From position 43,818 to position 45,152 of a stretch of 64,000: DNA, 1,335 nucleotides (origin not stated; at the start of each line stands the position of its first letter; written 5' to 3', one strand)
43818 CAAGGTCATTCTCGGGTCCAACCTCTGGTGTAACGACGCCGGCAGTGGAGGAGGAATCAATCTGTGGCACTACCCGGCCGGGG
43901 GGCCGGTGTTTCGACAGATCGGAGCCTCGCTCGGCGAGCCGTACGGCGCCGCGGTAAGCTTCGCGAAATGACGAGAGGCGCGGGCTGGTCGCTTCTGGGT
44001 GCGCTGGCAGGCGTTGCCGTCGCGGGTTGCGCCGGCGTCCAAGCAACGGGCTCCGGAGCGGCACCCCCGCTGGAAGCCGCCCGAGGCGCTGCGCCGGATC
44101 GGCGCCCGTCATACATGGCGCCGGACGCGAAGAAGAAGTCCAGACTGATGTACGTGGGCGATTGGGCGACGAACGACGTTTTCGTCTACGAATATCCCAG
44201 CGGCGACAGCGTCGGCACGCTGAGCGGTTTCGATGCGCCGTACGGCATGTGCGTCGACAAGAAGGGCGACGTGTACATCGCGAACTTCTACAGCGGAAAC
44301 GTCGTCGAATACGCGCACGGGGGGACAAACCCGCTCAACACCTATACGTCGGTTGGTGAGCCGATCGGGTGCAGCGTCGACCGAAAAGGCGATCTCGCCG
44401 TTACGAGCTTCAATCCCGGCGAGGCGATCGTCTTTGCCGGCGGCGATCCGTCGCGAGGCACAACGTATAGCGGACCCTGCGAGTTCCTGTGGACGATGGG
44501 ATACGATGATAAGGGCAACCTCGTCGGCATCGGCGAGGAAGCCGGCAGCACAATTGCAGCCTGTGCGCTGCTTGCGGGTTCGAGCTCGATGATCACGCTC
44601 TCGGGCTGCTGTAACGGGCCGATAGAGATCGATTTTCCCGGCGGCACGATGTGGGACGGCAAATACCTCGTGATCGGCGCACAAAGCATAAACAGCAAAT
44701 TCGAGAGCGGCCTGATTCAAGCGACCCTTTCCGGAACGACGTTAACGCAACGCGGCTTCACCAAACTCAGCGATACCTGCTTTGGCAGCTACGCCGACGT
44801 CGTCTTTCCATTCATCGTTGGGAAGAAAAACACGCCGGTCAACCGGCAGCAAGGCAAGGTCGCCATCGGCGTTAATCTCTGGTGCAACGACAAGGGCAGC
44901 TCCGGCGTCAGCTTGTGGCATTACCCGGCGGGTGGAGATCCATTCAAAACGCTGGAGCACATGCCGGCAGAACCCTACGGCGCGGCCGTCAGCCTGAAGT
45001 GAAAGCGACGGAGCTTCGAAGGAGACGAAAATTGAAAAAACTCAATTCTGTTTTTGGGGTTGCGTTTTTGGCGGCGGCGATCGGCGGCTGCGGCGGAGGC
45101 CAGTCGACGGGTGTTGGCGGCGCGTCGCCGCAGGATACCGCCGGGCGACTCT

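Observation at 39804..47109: Second LAL regulator divergent from a four-gene tandem BP1 array with coupled start/stop codons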

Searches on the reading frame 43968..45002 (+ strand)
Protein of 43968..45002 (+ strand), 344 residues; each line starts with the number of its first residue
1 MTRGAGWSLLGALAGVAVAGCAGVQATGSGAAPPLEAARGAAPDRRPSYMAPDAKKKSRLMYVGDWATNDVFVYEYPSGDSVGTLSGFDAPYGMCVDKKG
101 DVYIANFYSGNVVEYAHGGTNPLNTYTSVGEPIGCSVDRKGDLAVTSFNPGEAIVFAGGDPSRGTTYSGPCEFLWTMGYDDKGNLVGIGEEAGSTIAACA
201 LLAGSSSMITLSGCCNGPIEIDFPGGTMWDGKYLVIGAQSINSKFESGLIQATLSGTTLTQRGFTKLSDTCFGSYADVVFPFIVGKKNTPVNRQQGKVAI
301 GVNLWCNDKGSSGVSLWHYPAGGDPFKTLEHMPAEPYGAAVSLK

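Call 9: search_protein_families(library=pfam, proteins=[window:43968-45002:+], max_evalue=0.1)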
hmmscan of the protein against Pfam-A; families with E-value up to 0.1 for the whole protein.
window:43968-45002:+ (344 aa): 2 families
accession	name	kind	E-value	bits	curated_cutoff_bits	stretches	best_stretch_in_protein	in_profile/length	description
PF08450.18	SGL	-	0.0013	18.8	26.3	1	57-120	144-215/246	SMP-30/Gluconolactonase/LRE-like region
PF01436.27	NHL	-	0.0043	17.5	20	1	91-113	4-26/28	NHL repeat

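Call 12: find_homologous_proteins(query=window:43968-44999:+, max_evalue=0.001)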
Query window:43968-44999:+ (344 aa): 630 proteins with E <= 0.001 among 8000 candidates; the best 120 are listed.
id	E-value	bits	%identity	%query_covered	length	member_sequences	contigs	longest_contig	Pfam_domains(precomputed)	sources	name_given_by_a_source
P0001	5.4e-232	788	100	100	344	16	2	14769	-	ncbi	ncbi:MAG: hypothetical protein WBD57_09540 [Candidatus Cybelea sp.]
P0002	1.3e-187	642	82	98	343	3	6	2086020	-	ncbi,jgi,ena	ncbi:MAG: hypothetical protein WBE83_11865 [Candidatus Cybelea sp.]|jgi:hypothetical protein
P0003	3.9e-180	617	91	86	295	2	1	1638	-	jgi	jgi:hypothetical protein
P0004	9.1e-143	494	65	96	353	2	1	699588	-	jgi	jgi:hypothetical protein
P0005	5.2e-140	485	69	88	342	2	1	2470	-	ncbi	ncbi:MAG: hypothetical protein WAN39_10315, partial [Candidatus Cybelea sp.]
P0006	1.0e-138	481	62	98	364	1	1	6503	PF08450.19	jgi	jgi:hypothetical protein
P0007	7.6e-137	475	65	97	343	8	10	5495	-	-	-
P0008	3.4e-135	469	69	88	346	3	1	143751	-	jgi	jgi:hypothetical protein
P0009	2.1e-132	460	65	88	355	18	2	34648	-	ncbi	ncbi:MAG: hypothetical protein WBD57_09535 [Candidatus Cybelea sp.]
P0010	2.1e-131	457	67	88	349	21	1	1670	-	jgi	jgi:hypothetical protein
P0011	3.0e-131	456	68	88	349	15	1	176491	-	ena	-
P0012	6.0e-131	455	60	98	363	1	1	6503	PF08450.19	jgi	jgi:hypothetical protein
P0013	6.8e-131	455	64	88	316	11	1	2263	-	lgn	-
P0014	7.7e-130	452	79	72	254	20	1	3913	-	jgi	jgi:hypothetical protein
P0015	1.8e-129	450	61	98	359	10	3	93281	-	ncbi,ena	-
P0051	6.1e-106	373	54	96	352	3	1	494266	PF01436.28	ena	-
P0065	6.3e-103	363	52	98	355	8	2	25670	PF01436.28,PF08450.19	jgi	jgi:hypothetical protein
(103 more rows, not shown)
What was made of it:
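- At least 630 hits, all labelled 'hypothetical' and all from Cybelea or other Eremiobacterota: call 12.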

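Call 13: search_protein_families(library=ncbifam, proteins=[window:43968-45002:+], max_evalue=0.1)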
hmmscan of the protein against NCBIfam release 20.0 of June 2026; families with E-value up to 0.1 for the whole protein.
window:43968-45002:+ (344 aa): 1 family
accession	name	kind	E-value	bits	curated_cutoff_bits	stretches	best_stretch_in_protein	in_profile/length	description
NF035926.1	scyF_NHL_VPEP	equivalog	0.017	14.3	350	1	61-134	116-196/376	scytonemin biosynthesis PEP-CTERM protein ScyF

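Call 18: search_solved_structures(query=A2, max_evalue=1, show_alignments=2)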
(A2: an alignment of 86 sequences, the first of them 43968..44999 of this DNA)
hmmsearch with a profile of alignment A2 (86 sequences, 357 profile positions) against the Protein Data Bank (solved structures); distinct sequences matched with E-value up to 1: 51.
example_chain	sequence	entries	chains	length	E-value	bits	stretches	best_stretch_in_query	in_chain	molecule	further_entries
6f0q_A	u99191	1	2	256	2e-41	145.5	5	95-174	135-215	Pizza6-AYW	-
6i3b_A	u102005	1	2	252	2.9e-41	144.9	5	95-174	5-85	cPizza6-AYW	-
7zpz_A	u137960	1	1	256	6.3e-40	140.6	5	93-174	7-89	Pizza6-TSR-TSH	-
7zpw_A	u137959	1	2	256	2.4e-39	138.7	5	93-174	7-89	Pizza6-TSK-TSH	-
6qsd_A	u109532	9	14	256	4.3e-39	137.8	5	93-174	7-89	Pizza6S | Pizza6-S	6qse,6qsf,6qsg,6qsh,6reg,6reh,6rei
6f0t_A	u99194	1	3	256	5.8e-39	137.4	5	76-173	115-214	Pizza6-SFW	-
3wwa_A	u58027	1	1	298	3.1e-37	131.7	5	95-174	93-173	Pizza7H protein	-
6i37_A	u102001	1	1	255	9.9e-37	130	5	95-174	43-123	nv1Pizza6-AYW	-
6f0s_A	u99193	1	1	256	4.6e-35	124.6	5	95-174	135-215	Pizza6-SYW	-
6i38_A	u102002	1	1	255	9.8e-35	123.5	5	95-174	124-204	nv2Pizza6-AYW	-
7zqg_A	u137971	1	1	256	1.8e-33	119.3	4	93-174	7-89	Pizza6-KSH-TSH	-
7zcj_A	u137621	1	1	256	1.2e-32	116.6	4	93-174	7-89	Pizza6-TNH-TSH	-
6i3a_A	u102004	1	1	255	1.4e-32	116.3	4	94-174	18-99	v22Pizza6-AYW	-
7zq2_A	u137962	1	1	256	8.9e-32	113.7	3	93-174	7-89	Pizza6-RSH-TSH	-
6ren_A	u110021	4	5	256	1.3e-31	113.2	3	93-173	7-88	3fPizza6-SH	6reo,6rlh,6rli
1rwi_B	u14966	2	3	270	5.8e-23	84.7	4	97-167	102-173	Serine/threonine-protein kinase pknD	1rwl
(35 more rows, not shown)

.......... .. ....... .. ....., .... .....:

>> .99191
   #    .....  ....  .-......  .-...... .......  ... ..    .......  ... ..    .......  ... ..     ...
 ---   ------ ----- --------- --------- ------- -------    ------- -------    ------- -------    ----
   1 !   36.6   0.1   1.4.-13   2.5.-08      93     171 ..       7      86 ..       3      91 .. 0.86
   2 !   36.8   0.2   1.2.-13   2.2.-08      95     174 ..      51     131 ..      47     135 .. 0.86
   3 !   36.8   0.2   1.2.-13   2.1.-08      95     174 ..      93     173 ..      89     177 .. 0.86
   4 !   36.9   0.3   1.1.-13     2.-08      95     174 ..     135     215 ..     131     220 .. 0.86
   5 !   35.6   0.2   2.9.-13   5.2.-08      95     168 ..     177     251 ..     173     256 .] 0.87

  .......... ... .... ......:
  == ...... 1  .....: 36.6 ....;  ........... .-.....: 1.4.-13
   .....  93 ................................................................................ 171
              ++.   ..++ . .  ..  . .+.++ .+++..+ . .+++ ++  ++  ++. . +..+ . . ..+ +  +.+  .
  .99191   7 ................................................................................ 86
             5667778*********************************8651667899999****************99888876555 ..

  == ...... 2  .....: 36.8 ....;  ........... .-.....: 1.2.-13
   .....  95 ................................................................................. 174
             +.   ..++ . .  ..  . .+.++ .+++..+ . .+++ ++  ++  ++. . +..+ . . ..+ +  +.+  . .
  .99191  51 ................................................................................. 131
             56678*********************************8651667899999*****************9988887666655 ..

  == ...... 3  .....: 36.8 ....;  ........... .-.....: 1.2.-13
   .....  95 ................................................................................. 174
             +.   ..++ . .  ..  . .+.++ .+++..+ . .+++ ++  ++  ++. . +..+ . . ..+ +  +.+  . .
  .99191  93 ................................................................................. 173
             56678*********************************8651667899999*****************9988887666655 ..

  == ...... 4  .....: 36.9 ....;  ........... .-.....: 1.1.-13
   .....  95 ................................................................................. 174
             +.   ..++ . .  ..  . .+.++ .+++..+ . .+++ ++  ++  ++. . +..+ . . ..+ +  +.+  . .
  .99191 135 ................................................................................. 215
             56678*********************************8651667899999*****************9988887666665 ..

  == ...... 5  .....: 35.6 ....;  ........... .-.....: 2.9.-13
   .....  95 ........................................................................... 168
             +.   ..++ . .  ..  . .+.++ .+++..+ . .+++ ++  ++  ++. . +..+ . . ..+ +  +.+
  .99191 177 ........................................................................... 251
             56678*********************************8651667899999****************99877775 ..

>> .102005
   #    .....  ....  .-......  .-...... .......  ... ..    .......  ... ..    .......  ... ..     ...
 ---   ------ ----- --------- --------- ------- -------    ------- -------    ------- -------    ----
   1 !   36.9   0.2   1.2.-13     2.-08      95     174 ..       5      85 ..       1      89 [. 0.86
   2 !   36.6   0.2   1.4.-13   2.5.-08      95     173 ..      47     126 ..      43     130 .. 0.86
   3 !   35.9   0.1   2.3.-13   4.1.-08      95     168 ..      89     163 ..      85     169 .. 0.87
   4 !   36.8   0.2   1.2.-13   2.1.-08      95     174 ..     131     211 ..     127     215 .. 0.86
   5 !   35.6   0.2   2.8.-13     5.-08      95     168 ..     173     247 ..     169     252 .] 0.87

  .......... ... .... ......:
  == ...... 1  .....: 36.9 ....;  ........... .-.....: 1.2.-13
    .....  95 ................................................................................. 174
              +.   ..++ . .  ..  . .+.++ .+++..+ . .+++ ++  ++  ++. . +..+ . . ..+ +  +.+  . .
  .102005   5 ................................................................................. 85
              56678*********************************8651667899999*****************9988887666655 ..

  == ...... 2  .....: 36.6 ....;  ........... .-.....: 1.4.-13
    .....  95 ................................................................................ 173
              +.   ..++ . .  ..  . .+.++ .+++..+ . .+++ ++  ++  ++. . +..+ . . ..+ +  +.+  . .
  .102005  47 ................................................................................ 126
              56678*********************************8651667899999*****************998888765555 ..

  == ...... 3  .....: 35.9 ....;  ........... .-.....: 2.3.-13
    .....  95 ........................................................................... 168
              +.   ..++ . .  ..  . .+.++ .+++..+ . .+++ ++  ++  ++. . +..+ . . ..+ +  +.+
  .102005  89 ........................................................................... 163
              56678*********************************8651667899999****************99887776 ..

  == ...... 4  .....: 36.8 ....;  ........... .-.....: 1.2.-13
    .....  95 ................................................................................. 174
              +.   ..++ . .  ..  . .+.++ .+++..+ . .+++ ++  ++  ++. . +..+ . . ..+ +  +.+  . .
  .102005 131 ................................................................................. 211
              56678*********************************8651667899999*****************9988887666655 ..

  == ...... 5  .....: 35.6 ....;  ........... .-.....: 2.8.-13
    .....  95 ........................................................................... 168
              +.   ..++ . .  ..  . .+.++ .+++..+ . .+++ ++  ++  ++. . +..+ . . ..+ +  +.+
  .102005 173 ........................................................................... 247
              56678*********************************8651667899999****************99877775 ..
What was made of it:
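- Closest known: Extracellular sensor domain of Mycobacterium tuberculosis PknD. Same: Blades 2-3 of the family profile match it (E=5.8e-23; Pizza6 2e-41) (call 18).
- Closest known: SMP-30/gluconolactonase/LRE-like. Same: Same general fold and size, with weak sequence hits over two blades (calls 9, 18).
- A profile of the family matches the PknD sensor NHL propeller (1rwi, E=5.8e-23) and its Pizza derivatives over blades 2-3: call 18. Regucalcin and Drp35 appear at the tail of the PDB profile search (call 18). The best sequence relative is a non-enzymatic sensor domain (call 18).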

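Call 19: find_encoding_contigs(protein=P0002, flank=10000, max_places=3)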
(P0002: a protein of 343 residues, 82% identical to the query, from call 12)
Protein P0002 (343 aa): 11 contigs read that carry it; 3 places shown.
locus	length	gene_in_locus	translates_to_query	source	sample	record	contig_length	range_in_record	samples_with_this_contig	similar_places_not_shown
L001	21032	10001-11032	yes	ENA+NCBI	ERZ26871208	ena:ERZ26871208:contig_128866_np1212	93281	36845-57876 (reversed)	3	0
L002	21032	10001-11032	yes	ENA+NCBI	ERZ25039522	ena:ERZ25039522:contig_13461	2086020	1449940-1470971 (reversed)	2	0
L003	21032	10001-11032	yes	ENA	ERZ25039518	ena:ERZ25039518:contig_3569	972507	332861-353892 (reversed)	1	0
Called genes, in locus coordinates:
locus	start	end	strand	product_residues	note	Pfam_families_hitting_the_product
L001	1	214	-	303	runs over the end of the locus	PF00930:DPPIV_N (faint), PF00400:WD40 (faint), PF07676:PD40 (weak), PF23381:Beta-prop_IFT122_1st (faint), PF26549:Tricorn_N, PF26550:Tricorn_2nd (weak), PF26549:Tricorn_N, PF26550:Tricorn_2nd (weak), +2 more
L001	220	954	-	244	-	PF01965:DJ-1_PfpI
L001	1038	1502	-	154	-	PF08139:LPAM_1 (faint)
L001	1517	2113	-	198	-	PF01370:Epimerase (weak), PF04321:RmlD_sub_bind (weak), PF08659:KR (faint), PF13561:adh_short_C2, PF00106:adh_short (weak)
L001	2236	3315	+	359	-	PF20067:SSL_N (faint), PF01436:NHL (faint), PF07494:Reg_prop (faint), PF06739:SBBP (faint)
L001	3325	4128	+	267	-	-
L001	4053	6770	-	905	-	PF13191:AAA_16, PF13401:AAA_22 (weak), PF17874:TPR_MalT (faint), PF00196:GerE, PF08281:Sigma70_r4_2 (weak)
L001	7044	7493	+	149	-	-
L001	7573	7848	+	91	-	-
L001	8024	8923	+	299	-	-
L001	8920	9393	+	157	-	-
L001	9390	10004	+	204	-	-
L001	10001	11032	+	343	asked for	-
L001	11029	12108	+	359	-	-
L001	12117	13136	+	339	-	-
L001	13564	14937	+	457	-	PF04185:Phosphoesterase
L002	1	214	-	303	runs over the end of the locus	PF00930:DPPIV_N (faint), PF00400:WD40 (faint), PF07676:PD40 (weak), PF23381:Beta-prop_IFT122_1st (faint), PF26549:Tricorn_N, PF26550:Tricorn_2nd (weak), PF26549:Tricorn_N, PF26550:Tricorn_2nd (weak), +2 more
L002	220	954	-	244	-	PF01965:DJ-1_PfpI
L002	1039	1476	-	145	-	PF08139:LPAM_1 (faint)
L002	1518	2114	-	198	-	PF01370:Epimerase (weak), PF04321:RmlD_sub_bind (weak), PF08659:KR (faint), PF13561:adh_short_C2, PF00106:adh_short (weak)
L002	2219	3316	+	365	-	PF01436:NHL (faint), PF20067:SSL_N (faint), PF07494:Reg_prop (faint), PF06739:SBBP (faint)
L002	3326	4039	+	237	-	-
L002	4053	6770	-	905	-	PF13191:AAA_16, PF13401:AAA_22 (weak), PF00196:GerE, PF08281:Sigma70_r4_2 (weak)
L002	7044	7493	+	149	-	-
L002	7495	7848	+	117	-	-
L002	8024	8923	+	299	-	-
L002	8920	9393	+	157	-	-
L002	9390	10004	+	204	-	-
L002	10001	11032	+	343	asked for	-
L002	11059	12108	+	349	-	-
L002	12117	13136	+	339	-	-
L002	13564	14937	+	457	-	PF04185:Phosphoesterase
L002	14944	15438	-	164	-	PF00160:Pro_isomerase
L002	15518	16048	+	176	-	PF13302:Acetyltransf_3, PF00583:Acetyltransf_1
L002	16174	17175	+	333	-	-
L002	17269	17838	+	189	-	-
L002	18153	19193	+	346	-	-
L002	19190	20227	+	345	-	-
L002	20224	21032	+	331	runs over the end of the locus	-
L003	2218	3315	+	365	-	PF01436:NHL (faint), PF20067:SSL_N (faint), PF07494:Reg_prop (faint), PF06739:SBBP (faint)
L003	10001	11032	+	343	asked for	-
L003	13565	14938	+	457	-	PF04185:Phosphoesterase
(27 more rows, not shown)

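Call 22: predict_structure(alignment_id=A2)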
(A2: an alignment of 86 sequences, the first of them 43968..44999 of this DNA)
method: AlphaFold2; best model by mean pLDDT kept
length: 344 residues; sequences in the alignment: 86
mean_pLDDT: 89.5   pTM: 0.85
mean pLDDT of the five models: 89.5, 89.2, 88.9, 88.1, 87.8
residues with pLDDT >= 90: 262; 70-90: 37; 50-70: 23; < 50: 22
segments of 3 or more residues with pLDDT < 50: 1-3, 12-15, 22-30
pLDDT, mean of each block of 10 residues (from residue 1): 50 48 43 51 79 98 95 97 96 98 97 98 97 98 98 98 97 98 98 94 97 91 96 96 88 98 95 89 97 98 88 95 94 90 98
secondary structure, 60 per line:
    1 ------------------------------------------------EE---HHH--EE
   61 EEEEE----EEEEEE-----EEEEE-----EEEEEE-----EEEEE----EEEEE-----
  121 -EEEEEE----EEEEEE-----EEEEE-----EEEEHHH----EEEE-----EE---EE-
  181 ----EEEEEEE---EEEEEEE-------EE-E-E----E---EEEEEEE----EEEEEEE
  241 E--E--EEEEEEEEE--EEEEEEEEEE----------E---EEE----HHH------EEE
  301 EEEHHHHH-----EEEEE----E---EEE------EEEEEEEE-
elements in order: E59-65 E70-75 E81-85 E91-96 E102-106 E111-115 E122-127 E132-137 E143-147 E153-156 E164-167 E185-191 E195-201 E223-229 E234-241 E247-255 E258-267 E282-284 E298-303 H304-308 E314-318 E327-329 E336-343
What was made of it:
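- On NHL-repeat beta-propellers (PF01436; PknD-sensor type): DSSP shows 23-24 strands in six groups, with the C-terminal strand completing blade 1 (call 22).
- AF2 model with pLDDT 89.5, six blades by DSSP, and an N-terminus with pLDDT below 50: call 22.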

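Call 26: fold_search(model_id=the predicted structure, library=pdb)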
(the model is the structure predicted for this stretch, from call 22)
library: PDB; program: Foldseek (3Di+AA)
matches with E <= 10: 1798; with E <= 0.001: 1117
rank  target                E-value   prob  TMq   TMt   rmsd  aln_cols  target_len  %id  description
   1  1l0q_A                2.7e-10  1.00  0.53  0.47   5.4       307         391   14  Tandem YVTN beta-propeller and PKD domains from an archaeal surface layer protein (released 2002-11-06)
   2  6i39                  5.3e-10  1.00  0.55  0.72   4.6       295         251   17  Crystal structure of v31Pizza6-AYW, a circularly permuted designer protein (released 2019-11-20)
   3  9qaw_A                1.9e-09  1.00  0.57  0.06   5.0       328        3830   12  CryoEM structure of the human LRP2 receptor ectodomain in complex with LRPAP1 (released 2026-03-11)
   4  6rek                  2.3e-09  1.00  0.50  0.67   4.4       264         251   16  Crystal structure of Pizza6-SH with Cu2+ (released 2019-07-31)
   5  6rej                  4.6e-09  1.00  0.52  0.69   4.2       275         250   17  Crystal structure of Pizza6-SH with Zn2+ (released 2019-07-31)
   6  8jxg_A                5.7e-09  1.00  0.58  0.20   4.2       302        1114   10  rat megalin RAP complex bodyB (released 2024-06-19)
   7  9i3v_A                7.0e-09  1.00  0.58  0.06   5.2       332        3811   12  Cryo-EM structure of the human LRP2 ectodomain (released 2026-02-04)
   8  8jxf_B                7.4e-09  1.00  0.57  0.20   4.3       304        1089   10  rat megalin RAP complex bodyA (released 2024-06-19)
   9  6ren_B                9.6e-09  1.00  0.54  0.72   3.9       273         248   18  Crystal structure of 3fPizza6-SH with Zn2+ (released 2019-07-31)
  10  8jx9_B                9.6e-09  1.00  0.55  0.20   7.5       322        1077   11  rat megalin bodyA (released 2024-06-19)
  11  6qsd                  1.3e-08  1.00  0.53  0.70   4.2       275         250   16  Crystal structure of Pizza6S (released 2020-03-18)
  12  9jur                  1.6e-08  1.00  0.55  0.67   4.7       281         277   13  Crystal Structure of NHL domain of human E3 ubiquitin-protein ligase TRIM71 (released 2025-04-30)
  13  9i3v_B                1.7e-08  1.00  0.58  0.06   4.0       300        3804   10  Cryo-EM structure of the human LRP2 ectodomain (released 2026-02-04)
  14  5c2v_B                1.7e-08  1.00  0.52  0.51   6.1       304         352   13  Kuenenia stuttgartiensis Hydrazine Synthase (released 2015-10-14)
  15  1rwi_A                2.0e-08  1.00  0.43  0.56   2.8       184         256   22  Extracellular domain of Mycobacterium tuberculosis PknD (released 2004-04-27)
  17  1rwi_B                2.2e-08  1.00  0.43  0.57   2.8       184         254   22  Extracellular domain of Mycobacterium tuberculosis PknD (released 2004-04-27)
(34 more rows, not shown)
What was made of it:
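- Closest known: Extracellular sensor domain of Mycobacterium tuberculosis PknD. Same: Foldseek aligns 184 residues at rmsd 2.8 (call 26).
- Closest known: Propeller lipoproteins of other bacteria, such as Bacteroides BtuG2. Same: They appear among the Foldseek hits with TM about 0.5 (call 26).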
